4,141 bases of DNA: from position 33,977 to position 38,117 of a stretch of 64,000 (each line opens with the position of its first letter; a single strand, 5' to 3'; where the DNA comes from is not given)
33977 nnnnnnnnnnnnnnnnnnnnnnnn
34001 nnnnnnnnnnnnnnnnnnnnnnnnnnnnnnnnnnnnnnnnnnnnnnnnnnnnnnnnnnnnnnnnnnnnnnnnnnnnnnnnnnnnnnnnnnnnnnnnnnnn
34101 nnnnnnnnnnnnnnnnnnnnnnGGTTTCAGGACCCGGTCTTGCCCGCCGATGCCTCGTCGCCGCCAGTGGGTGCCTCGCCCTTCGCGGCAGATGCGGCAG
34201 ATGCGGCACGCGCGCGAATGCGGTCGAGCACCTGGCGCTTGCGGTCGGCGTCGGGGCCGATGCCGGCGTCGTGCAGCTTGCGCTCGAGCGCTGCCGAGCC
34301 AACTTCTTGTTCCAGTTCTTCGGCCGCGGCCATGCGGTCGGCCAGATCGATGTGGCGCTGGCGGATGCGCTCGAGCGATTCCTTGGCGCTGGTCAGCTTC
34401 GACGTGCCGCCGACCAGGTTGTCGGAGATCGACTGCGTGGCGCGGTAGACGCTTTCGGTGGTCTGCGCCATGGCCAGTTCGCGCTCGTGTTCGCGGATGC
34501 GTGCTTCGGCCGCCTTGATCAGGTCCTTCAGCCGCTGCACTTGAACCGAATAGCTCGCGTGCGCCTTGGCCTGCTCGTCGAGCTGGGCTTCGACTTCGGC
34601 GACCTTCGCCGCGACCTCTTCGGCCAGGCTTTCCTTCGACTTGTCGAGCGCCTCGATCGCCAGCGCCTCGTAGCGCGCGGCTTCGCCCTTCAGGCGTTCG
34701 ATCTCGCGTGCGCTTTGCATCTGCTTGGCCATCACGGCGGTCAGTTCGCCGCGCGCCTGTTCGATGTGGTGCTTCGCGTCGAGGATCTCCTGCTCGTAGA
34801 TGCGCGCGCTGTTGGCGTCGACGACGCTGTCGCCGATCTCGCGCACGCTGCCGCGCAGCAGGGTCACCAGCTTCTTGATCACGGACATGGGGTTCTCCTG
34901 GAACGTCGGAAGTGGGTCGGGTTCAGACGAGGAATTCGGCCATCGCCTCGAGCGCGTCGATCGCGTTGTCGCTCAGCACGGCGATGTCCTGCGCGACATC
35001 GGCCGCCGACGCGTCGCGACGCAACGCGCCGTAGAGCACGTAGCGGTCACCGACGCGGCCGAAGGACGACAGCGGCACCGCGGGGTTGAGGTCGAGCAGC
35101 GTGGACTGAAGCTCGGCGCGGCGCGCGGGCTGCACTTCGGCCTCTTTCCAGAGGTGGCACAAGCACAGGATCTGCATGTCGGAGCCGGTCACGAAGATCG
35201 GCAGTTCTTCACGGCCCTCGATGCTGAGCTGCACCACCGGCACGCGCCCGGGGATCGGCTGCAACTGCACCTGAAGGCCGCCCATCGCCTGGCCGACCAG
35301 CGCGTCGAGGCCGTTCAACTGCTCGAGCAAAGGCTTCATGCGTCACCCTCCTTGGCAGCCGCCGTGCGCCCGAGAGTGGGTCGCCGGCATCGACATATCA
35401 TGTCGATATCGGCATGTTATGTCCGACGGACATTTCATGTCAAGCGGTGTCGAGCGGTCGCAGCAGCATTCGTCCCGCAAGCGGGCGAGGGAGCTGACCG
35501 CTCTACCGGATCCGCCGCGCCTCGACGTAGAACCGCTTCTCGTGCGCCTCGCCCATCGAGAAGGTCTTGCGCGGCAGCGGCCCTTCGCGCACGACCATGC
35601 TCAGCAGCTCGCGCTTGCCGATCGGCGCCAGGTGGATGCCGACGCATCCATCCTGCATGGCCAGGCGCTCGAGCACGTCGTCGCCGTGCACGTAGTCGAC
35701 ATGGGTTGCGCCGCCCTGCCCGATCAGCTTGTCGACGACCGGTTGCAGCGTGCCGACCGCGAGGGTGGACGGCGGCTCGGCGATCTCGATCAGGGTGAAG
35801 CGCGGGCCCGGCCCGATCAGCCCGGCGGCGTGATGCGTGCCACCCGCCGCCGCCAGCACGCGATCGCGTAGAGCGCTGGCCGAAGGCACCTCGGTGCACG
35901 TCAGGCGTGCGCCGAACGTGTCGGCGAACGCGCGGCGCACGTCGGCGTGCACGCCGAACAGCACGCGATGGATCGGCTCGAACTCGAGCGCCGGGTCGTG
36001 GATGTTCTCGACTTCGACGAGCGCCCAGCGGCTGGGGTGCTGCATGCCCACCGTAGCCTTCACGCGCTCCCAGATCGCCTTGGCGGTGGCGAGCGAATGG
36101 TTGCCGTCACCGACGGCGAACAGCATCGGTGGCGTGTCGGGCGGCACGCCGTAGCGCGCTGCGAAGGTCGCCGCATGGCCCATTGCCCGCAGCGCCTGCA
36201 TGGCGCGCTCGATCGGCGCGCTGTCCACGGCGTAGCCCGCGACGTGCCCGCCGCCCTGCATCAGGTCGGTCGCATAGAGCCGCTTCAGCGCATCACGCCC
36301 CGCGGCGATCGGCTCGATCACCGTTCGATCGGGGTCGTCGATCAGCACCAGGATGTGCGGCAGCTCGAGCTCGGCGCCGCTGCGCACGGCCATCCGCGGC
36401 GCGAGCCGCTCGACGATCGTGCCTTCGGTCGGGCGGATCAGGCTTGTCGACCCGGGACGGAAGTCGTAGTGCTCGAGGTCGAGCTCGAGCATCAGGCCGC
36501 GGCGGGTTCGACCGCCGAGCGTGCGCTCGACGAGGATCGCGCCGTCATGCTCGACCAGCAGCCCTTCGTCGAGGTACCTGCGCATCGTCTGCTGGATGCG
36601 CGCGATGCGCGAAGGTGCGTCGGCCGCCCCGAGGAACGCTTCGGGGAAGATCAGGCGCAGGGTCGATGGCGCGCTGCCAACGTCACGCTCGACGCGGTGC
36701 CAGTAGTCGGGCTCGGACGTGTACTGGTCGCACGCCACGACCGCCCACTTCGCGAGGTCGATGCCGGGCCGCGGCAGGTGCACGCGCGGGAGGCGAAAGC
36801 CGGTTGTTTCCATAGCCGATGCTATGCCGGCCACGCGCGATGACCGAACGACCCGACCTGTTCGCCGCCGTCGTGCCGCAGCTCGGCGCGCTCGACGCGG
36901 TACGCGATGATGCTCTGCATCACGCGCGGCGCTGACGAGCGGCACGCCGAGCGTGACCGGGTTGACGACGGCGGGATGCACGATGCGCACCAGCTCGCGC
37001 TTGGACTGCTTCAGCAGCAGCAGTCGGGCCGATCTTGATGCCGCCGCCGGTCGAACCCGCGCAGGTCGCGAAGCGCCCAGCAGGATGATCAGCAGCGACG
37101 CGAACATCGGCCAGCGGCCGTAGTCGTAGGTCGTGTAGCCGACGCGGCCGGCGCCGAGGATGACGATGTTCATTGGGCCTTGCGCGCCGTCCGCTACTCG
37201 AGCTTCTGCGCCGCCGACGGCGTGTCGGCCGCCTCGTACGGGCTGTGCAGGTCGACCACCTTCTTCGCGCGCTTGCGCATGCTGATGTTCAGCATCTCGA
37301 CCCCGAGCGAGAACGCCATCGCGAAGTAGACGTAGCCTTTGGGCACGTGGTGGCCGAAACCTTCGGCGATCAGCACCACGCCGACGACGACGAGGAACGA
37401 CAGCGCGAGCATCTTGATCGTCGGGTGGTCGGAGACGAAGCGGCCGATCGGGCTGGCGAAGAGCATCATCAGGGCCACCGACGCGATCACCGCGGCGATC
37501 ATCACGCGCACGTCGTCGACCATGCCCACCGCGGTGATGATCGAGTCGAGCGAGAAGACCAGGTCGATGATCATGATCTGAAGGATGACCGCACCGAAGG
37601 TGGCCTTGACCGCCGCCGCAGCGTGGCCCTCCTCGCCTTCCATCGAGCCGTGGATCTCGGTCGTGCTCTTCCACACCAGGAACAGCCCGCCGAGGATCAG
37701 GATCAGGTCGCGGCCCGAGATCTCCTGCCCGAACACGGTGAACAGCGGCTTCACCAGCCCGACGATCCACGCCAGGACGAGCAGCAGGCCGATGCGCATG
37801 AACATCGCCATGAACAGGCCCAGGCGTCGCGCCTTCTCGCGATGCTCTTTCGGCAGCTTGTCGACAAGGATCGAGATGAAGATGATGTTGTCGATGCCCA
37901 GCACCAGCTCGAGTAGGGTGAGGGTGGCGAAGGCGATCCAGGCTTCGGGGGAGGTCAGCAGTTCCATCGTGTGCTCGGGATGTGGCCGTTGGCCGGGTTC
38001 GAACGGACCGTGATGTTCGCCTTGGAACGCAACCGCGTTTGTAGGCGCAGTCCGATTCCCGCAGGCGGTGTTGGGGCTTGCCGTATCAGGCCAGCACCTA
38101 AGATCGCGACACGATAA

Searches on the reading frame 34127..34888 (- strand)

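Call 79: search_protein_families(library=pfam, proteins=[window:34127-34888:-], max_evalue=0.0001)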
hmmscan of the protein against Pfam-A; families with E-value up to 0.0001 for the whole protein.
window:34127-34888:- (253 aa): 1 family
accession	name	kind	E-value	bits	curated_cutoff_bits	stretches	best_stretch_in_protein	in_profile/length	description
PF04012.17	PspA_IM30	-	1.2e-32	113.8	33.9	1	3-228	2-218/220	PspA/IM30 family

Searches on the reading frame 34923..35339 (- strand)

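Call 79: search_protein_families(library=pfam, proteins=[window:34923-35339:-], max_evalue=0.0001)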
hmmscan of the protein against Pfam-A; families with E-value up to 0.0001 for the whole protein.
window:34923-35339:- (138 aa): 1 family
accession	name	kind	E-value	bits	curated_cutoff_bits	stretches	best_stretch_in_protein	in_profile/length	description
PF09938.14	DUF2170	-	1.1e-27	96.9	27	1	23-137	21-137/137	Uncharacterized protein conserved in bacteria (DUF2170)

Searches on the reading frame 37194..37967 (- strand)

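Call 79: search_protein_families(library=pfam, proteins=[window:37194-37967:-], max_evalue=0.0001)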
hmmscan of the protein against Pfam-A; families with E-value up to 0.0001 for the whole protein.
window:37194-37967:- (257 aa): 1 family
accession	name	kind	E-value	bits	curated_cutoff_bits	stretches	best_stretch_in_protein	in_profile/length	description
PF03741.22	TerC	-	6.1e-47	160.1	27.8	1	15-202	2-177/178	Integral membrane protein TerC family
